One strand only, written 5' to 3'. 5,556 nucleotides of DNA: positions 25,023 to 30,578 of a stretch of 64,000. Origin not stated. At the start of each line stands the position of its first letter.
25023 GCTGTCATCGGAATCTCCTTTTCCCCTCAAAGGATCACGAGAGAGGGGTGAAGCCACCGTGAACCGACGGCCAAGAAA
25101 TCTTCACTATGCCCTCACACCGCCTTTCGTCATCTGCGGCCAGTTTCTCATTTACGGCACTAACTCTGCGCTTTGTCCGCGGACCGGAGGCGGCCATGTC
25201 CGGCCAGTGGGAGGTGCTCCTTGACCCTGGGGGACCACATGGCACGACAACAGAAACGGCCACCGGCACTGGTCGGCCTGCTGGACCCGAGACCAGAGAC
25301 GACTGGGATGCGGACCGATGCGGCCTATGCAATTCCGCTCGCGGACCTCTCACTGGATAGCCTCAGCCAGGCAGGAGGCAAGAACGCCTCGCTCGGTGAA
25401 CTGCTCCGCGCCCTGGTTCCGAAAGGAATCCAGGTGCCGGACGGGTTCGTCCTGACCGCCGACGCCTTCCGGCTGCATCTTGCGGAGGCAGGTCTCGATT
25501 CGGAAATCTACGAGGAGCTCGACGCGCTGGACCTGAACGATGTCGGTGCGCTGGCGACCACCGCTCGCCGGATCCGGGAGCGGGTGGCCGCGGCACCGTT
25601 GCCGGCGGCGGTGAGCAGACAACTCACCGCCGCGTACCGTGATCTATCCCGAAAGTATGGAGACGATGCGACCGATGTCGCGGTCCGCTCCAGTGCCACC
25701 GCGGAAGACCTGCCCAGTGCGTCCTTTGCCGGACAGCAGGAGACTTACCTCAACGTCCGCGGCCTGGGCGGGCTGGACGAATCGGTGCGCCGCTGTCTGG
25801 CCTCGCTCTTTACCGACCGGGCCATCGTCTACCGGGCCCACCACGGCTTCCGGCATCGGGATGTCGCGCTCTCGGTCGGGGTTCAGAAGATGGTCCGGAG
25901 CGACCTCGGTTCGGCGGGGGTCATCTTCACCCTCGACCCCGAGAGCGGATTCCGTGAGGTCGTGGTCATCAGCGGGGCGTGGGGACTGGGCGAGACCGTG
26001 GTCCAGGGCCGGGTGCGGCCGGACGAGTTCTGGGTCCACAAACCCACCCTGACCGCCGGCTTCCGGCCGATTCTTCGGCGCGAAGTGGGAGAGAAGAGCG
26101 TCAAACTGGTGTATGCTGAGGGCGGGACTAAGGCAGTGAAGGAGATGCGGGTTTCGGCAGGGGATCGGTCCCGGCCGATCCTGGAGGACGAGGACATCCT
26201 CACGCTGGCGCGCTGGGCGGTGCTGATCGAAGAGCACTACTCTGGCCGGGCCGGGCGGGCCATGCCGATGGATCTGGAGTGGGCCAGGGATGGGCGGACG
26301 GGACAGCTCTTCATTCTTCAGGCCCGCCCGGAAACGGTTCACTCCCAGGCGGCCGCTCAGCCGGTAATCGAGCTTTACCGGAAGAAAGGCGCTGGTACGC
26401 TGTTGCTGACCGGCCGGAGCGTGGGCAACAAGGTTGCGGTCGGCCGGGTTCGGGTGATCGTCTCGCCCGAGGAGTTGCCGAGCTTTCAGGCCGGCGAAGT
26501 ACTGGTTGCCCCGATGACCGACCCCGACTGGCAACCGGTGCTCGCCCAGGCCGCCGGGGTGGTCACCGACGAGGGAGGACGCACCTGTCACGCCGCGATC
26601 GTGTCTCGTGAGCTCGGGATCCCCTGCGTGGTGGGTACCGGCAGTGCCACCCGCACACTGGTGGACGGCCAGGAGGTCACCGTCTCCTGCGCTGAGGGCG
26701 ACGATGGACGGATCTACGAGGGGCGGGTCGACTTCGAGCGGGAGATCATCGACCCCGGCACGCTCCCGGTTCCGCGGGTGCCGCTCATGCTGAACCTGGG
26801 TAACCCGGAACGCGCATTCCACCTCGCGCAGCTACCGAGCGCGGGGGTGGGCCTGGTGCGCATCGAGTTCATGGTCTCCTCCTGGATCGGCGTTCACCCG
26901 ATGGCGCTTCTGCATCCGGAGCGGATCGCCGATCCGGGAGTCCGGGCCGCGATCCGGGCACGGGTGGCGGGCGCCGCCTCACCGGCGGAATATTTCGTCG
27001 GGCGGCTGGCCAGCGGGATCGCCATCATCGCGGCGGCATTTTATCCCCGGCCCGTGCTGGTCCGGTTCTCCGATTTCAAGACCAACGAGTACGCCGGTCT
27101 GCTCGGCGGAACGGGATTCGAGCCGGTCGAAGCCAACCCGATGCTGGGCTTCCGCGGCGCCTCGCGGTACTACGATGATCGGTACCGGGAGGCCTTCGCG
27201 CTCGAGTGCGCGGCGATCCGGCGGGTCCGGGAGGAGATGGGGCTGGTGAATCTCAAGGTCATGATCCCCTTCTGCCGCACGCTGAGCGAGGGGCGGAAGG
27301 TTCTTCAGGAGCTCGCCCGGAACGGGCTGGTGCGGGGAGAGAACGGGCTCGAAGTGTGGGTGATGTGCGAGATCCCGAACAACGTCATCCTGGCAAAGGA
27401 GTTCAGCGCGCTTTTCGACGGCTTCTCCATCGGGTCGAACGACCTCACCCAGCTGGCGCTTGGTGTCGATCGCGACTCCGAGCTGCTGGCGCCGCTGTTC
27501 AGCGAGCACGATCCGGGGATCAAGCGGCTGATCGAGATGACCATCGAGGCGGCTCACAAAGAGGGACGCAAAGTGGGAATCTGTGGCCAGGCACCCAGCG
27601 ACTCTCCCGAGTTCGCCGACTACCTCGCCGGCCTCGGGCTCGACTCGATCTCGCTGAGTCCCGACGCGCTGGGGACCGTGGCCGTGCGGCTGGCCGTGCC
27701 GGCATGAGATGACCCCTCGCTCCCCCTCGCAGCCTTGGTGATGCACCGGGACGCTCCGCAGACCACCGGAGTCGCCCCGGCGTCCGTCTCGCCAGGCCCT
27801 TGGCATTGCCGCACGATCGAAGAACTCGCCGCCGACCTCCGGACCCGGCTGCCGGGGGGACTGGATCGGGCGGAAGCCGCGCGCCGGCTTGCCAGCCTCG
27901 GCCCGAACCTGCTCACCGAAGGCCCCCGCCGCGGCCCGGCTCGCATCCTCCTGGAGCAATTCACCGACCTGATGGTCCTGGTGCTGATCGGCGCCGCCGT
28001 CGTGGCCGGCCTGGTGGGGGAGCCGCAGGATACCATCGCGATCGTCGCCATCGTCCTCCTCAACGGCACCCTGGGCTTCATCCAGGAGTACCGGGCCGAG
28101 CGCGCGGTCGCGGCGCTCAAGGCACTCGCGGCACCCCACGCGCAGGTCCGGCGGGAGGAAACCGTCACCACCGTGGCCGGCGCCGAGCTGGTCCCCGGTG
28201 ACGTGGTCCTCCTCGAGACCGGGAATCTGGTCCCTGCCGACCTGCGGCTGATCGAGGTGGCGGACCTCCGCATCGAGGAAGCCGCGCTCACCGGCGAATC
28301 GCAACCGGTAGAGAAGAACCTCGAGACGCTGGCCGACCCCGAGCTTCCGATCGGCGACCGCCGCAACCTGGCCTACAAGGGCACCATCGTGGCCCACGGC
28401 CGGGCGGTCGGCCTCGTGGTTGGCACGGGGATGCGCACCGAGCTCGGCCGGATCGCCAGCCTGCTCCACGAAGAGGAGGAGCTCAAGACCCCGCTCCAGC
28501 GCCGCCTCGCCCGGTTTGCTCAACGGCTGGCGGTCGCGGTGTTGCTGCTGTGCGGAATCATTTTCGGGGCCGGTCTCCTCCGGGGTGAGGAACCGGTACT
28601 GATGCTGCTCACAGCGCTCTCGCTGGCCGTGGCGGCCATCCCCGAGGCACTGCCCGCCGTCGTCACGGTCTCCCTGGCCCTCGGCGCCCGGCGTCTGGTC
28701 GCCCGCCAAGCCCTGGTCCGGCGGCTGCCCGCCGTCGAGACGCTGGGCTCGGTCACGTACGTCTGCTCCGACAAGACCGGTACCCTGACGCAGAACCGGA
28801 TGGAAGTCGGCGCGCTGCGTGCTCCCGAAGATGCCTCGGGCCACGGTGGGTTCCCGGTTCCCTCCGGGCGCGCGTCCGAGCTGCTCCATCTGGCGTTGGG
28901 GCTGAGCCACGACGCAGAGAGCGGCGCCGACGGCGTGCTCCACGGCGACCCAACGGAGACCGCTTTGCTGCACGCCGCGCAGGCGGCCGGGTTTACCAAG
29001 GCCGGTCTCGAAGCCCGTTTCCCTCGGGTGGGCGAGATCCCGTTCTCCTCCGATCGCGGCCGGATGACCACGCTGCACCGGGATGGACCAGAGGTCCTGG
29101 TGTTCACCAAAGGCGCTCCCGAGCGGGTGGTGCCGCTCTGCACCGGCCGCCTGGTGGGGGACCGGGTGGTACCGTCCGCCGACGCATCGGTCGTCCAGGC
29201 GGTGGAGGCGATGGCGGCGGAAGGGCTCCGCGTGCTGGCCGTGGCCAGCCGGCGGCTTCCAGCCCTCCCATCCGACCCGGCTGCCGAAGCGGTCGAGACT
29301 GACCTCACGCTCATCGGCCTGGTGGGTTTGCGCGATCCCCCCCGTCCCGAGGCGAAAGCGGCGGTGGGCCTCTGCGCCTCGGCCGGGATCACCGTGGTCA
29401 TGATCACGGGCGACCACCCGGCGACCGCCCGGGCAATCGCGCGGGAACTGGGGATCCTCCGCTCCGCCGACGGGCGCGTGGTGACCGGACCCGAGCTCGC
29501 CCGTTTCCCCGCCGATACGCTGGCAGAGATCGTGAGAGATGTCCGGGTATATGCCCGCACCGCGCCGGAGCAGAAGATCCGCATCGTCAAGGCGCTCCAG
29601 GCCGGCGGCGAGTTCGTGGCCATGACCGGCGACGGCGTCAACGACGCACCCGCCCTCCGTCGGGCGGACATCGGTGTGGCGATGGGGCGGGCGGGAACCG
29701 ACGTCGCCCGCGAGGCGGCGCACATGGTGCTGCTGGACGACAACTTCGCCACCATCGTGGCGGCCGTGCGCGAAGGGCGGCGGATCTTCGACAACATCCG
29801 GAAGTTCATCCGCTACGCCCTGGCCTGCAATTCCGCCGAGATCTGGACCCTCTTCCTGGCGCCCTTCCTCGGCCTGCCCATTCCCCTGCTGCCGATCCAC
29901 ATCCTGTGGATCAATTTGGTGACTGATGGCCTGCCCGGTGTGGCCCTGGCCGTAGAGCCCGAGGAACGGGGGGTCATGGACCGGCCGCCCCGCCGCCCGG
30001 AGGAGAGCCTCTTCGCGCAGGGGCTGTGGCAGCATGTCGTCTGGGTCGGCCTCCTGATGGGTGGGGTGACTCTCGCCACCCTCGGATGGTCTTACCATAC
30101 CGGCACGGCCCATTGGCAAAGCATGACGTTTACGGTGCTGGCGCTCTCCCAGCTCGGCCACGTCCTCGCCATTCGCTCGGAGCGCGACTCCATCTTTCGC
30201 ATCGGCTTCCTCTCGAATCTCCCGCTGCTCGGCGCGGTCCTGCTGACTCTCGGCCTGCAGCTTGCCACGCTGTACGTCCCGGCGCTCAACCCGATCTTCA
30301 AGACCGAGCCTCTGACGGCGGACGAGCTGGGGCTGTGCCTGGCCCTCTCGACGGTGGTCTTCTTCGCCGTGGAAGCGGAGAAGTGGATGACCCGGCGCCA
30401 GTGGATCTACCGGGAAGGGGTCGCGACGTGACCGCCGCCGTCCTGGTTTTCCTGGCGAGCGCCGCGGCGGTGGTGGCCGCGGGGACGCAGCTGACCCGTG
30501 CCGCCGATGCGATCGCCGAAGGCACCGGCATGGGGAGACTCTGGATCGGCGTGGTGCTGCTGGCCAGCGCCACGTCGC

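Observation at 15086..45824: CTTCA direct repeats phased at exactly 11 bp mark most promoters of the central cluster: candidate operator of a local regulon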

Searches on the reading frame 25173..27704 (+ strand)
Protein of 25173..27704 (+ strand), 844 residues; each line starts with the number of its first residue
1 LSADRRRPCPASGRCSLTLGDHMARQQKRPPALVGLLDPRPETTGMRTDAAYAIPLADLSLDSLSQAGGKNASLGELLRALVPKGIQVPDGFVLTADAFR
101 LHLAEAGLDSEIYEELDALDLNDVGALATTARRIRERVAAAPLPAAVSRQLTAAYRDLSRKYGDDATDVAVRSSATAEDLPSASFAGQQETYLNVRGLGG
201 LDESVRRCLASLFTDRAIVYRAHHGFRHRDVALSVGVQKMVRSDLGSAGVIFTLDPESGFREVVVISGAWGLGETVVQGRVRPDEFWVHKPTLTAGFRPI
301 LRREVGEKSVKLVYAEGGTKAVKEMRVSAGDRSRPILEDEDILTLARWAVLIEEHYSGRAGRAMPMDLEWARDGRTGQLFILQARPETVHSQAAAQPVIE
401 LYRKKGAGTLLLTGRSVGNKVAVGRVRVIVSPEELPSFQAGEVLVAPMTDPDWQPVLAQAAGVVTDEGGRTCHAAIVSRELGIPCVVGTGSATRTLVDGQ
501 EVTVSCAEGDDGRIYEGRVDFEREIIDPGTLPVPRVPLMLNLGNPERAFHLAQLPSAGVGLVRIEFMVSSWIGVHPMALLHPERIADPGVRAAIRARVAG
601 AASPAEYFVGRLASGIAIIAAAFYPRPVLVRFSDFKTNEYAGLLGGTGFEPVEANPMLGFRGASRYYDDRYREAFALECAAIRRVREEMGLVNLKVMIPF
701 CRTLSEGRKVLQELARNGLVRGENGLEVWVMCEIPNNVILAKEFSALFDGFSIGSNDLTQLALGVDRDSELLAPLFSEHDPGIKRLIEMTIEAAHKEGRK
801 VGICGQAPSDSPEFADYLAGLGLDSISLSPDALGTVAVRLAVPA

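Call 9: search_protein_families(library=pfam, proteins=[window:25173-27704:+], max_evalue=0.001)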
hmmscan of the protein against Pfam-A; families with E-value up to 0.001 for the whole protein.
window:25173-27704:+ (844 aa): 3 families
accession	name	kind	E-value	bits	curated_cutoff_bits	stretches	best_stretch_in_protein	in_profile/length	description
PF01326.24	PPDK_N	-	3.5e-115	385.2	27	1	66-404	3-326/328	Pyruvate phosphate dikinase, AMP/ATP-binding domain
PF02896.24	PEP-utilizers_C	-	5.1e-59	200.3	22.8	1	531-836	15-284/293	PEP-utilising enzyme, PEP-binding domain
PF00391.29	PEP-utilizers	-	6e-28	96.7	23.1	1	438-509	1-72/72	PEP-utilising enzyme, mobile domain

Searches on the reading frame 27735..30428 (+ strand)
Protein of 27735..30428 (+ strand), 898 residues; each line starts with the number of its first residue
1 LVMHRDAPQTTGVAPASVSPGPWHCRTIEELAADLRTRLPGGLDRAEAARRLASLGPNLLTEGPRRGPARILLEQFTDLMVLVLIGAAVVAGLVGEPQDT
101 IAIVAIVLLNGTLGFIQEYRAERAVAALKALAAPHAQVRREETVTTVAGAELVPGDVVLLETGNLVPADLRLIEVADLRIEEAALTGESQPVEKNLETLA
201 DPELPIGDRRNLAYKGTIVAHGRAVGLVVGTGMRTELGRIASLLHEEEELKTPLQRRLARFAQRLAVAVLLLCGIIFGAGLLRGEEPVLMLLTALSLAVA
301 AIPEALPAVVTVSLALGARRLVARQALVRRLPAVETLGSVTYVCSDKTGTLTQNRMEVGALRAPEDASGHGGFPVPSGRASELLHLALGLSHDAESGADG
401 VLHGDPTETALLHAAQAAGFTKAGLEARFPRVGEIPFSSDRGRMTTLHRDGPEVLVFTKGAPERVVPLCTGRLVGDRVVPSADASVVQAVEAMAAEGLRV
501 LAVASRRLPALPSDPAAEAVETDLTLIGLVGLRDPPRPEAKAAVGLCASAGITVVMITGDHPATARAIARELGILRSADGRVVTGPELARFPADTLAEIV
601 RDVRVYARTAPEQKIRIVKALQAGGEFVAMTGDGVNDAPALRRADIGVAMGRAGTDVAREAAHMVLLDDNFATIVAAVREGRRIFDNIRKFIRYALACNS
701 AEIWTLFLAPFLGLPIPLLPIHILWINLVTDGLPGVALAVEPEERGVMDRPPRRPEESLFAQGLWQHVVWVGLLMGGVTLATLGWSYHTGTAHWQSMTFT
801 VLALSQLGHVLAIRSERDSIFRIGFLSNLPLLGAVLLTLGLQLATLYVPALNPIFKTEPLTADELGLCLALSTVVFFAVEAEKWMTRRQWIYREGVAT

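Call 9: search_protein_families(library=pfam, proteins=[window:27735-30428:+], max_evalue=0.001)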
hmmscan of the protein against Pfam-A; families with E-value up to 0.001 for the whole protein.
window:27735-30428:+ (898 aa): 7 families
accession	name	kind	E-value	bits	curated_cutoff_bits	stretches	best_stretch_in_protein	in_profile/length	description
PF00689.26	Cation_ATPase_C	-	7.7e-57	192.3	27.3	1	715-885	1-175/175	Cation transporting ATPase, C-terminus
PF00122.25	E1-E2_ATPase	-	9.7e-53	178.8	28.1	1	131-322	2-179/181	E1-E2 ATPase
PF13246.12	Cation_ATPase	-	8.4e-19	67.8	21.7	1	400-470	17-89/91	Cation transport ATPase (P-type)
PF00702.32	Hydrolase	-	1e-18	68.9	26.4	1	515-645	76-191/191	haloacid dehalogenase-like hydrolase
PF00690.31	Cation_ATPase_N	-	1.8e-17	63.2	20.4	1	23-91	1-69/69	Cation transporter/ATPase, N-terminus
PF08282.18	Hydrolase_3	-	1.3e-05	25.5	20.9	1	617-670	195-247/255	haloacid dehalogenase-like hydrolase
PF12710.13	HAD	-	0.00023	22.1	27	1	537-642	87-189/189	haloacid dehalogenase-like hydrolase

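Call 48: search_protein_families(library=ncbifam, proteins=[window:27735-30428:+], max_evalue=0.00001)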
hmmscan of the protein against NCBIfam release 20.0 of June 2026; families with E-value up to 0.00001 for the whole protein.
window:27735-30428:+ (898 aa): 19 families
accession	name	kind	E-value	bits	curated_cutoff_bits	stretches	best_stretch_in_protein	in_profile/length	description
TIGR01522.1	ATPase-IIA2_Ca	equivalog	1e-208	695.2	798.3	1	27-889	8-853/854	calcium-transporting P-type ATPase, PMR1-type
TIGR01116.1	ATPase-IIA1_Ca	equivalog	1.3e-184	615.5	703.4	1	72-887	1-799/799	calcium-translocating P-type ATPase, SERCA-type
TIGR01523.1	ATPase-IID_K-Na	equivalog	2.3e-156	522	645.05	3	400-784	454-855/997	potassium/sodium efflux P-type ATPase, fungal-type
TIGR01106.1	ATPase-IIC_X-K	subfamily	2.1e-135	452.9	946.1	3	27-361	21-365/997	Na,H/K antiporter P-type ATPase subunit alpha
TIGR01517.1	ATPase-IIB_Ca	equivalog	1.4e-134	450.3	507.05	1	28-875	41-869/882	calcium-translocating P-type ATPase, PMCA-type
TIGR01647.1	ATPase-IIIA_H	equivalog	8.2e-128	427.7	615.5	1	42-732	1-639/755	plasma-membrane proton-efflux P-type ATPase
TIGR01524.1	ATPase-IIIB_Mg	equivalog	2.8e-121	406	610.75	1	39-837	30-812/867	magnesium-translocating P-type ATPase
NF011702.0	PRK15122.1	subfamily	1.2e-104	351.1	975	1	28-740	36-754/907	magnesium-translocating P-type ATPase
TIGR01494.1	ATPase_P-type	subfamily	2.1e-100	336.5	62.3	4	597-721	357-475/478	HAD-IC family P-type ATPase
TIGR01525.1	ATPase-IB_hvy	subfamily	1.2e-76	258.7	346.25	3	82-368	4-276/560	heavy metal translocating P-type ATPase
TIGR01657.1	P-ATPase-V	hypoth_equivalog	8.2e-73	245.4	618.25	2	112-579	205-702/1055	ATP13A2 family polyamine export P-type ATPase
TIGR01512.1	ATPase-IB2_Cd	subfamily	5.7e-60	203.4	313.5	3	84-362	5-256/494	cadmium family heavy metal-translocating P-type ATPase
TIGR01511.1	ATPase-IB1_Cu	subfamily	5.8e-52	177.3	397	3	595-703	401-504/542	copper-translocating P-type ATPase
NF008262.1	PRK11033.1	equivalog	1.8e-46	159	1005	3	87-365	185-450/731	zinc/cadmium/mercury/lead-transporting ATPase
NF033775.1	P_type_ZntA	exception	3.7e-41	141.2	1240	3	87-366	190-456/732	Zn(II)/Cd(II)/Pb(II) translocating P-type ATPase ZntA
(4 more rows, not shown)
